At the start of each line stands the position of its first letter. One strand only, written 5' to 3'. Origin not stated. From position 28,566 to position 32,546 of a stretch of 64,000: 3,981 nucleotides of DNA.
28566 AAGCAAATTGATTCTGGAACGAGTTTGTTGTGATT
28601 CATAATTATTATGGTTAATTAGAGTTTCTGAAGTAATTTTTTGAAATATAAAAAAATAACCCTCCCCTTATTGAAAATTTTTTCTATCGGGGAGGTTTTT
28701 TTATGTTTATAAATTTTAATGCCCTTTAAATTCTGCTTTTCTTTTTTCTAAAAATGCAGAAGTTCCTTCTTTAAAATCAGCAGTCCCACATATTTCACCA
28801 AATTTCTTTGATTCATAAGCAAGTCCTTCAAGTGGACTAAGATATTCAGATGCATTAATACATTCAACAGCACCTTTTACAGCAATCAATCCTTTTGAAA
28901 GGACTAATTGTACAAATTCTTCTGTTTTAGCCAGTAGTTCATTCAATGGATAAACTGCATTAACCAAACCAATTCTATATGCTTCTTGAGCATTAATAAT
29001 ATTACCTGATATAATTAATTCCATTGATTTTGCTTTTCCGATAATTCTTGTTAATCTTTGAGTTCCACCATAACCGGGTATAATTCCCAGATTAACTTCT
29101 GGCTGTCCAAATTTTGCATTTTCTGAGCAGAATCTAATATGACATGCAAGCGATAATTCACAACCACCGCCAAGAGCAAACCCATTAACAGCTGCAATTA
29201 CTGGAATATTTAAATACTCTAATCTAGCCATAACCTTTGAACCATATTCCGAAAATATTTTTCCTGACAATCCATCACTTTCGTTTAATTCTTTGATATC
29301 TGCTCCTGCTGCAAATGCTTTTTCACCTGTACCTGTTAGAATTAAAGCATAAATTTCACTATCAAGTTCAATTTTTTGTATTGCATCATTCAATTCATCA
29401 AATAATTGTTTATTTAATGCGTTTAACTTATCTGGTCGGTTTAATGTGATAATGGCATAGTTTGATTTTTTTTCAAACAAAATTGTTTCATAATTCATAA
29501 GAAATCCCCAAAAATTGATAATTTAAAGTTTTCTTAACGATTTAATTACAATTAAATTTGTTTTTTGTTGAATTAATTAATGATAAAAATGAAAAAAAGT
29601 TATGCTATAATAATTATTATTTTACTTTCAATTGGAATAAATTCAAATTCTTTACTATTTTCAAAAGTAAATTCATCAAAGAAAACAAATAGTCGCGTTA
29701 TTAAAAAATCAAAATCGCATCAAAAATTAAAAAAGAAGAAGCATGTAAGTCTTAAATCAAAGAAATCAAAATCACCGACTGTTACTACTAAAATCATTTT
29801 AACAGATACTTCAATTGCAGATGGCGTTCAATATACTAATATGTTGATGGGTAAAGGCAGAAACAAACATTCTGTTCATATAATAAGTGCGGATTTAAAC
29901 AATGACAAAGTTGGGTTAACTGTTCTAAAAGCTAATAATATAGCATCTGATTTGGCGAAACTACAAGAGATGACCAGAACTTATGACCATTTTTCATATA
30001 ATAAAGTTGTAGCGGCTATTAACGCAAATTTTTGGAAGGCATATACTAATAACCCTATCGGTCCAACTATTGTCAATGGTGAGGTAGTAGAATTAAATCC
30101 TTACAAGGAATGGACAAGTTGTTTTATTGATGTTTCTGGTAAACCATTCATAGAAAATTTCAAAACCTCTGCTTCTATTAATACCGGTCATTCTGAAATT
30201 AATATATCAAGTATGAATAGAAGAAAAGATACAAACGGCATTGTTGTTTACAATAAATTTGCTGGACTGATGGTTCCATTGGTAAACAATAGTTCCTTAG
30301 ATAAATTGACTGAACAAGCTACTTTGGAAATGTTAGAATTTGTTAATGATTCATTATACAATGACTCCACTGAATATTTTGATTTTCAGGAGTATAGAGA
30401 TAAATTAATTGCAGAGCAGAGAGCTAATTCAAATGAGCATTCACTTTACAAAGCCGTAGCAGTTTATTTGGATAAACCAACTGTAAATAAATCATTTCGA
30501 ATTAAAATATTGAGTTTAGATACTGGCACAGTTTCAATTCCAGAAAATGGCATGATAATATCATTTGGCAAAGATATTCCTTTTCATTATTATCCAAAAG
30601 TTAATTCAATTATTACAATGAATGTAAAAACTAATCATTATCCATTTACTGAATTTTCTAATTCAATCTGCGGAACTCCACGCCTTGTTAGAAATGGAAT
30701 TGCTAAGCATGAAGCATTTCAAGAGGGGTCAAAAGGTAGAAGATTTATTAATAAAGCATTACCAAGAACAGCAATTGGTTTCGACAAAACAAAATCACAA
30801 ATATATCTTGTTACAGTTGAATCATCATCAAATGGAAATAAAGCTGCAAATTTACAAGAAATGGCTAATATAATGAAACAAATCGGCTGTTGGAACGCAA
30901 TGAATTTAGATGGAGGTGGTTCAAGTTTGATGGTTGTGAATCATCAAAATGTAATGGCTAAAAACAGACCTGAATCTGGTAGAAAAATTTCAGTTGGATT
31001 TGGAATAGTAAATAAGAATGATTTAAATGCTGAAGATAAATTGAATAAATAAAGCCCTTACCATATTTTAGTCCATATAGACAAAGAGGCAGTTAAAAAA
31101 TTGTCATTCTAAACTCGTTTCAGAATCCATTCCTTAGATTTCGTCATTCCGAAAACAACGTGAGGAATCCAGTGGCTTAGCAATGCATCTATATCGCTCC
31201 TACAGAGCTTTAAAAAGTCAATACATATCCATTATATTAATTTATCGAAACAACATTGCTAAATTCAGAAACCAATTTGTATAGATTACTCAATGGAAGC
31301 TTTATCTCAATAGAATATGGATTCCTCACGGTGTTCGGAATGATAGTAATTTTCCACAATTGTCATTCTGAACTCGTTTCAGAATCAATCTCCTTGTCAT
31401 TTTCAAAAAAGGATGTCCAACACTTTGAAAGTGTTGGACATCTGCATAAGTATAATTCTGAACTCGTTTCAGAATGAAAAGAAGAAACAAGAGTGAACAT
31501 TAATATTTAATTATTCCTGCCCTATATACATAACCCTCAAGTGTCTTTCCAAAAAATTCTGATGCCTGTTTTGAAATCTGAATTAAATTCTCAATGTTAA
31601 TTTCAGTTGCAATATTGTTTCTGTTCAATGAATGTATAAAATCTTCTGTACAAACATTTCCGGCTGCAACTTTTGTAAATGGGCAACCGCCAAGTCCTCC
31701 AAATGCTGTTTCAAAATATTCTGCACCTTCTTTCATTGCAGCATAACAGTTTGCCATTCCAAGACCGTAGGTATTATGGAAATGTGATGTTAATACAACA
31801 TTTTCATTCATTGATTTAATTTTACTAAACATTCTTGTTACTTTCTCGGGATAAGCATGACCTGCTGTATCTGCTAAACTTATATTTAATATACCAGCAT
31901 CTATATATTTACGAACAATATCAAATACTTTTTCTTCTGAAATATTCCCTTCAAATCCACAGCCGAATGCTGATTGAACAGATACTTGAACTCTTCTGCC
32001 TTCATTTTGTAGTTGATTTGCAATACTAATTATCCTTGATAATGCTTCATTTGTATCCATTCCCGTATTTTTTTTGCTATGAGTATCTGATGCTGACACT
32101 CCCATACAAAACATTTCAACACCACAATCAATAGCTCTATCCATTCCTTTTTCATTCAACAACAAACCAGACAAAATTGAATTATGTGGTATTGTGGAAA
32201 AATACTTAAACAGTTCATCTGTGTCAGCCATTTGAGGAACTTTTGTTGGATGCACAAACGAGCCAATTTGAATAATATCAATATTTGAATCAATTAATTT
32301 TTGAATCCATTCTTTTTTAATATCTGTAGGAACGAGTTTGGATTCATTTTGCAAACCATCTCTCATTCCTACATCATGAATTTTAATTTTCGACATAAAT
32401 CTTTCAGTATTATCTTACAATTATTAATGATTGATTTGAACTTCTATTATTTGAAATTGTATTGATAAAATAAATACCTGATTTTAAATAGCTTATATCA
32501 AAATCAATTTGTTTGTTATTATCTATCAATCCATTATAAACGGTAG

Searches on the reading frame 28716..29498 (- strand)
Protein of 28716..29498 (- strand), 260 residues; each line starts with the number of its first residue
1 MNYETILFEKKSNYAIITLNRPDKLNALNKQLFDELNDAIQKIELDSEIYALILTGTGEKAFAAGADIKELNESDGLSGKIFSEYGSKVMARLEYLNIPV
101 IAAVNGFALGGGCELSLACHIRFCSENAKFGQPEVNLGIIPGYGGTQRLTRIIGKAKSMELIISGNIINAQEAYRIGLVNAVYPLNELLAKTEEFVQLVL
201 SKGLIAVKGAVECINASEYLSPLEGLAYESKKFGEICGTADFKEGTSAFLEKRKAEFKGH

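Call 74: search_protein_families(library=pfam, proteins=[window:28716-29498:-], max_evalue=0.0001)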
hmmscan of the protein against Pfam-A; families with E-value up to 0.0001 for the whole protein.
window:28716-29498:- (260 aa): 2 families
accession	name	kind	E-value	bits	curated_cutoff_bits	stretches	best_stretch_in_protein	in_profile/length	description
PF00378.25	ECH_1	-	5.7e-68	229.4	27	1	10-259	2-250/251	Enoyl-CoA hydratase/isomerase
PF16113.10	ECH_2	-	7.1e-37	128.1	27.2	1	15-211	2-199/335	Enoyl-CoA hydratase/isomerase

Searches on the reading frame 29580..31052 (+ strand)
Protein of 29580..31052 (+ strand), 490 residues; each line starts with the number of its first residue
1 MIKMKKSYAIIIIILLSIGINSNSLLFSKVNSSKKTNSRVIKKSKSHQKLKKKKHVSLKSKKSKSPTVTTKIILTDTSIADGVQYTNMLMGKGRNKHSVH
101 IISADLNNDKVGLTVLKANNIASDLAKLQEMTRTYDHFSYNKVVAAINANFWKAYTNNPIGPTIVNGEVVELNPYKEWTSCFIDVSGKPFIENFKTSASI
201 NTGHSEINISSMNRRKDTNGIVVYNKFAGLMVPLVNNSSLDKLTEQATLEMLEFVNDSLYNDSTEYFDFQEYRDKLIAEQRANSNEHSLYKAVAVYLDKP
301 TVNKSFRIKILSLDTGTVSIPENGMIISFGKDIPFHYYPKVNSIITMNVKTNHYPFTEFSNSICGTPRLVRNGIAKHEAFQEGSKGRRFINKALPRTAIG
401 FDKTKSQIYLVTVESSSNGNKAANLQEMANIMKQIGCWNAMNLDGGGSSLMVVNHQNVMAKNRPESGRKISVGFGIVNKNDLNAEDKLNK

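Call 14: search_protein_families(library=pfam, proteins=[window:29580-31052:+])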
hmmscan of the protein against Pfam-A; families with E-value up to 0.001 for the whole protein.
window:29580-31052:+ (490 aa): 1 family
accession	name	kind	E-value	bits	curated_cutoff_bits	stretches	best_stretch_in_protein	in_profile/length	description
PF09992.14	NAGPA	-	3.2e-32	112.5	25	1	345-476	48-168/169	Phosphodiester glycosidase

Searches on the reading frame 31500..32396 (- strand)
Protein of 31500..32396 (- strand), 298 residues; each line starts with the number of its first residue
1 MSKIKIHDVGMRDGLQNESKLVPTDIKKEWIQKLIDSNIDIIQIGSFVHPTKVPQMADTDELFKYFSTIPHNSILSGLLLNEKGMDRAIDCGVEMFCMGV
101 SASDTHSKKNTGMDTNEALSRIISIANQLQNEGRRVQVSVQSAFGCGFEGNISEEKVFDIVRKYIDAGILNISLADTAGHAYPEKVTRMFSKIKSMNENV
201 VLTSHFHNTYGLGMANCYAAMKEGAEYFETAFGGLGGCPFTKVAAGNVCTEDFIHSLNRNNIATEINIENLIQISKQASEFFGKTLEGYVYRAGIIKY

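Call 14: search_protein_families(library=pfam, proteins=[window:31500-32396:-])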
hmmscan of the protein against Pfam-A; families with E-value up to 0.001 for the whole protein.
window:31500-32396:- (298 aa): 1 family
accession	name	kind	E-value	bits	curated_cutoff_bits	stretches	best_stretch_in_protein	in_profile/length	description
PF00682.25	HMGL-like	-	5.5e-44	151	29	1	3-276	1-258/260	HMGL-like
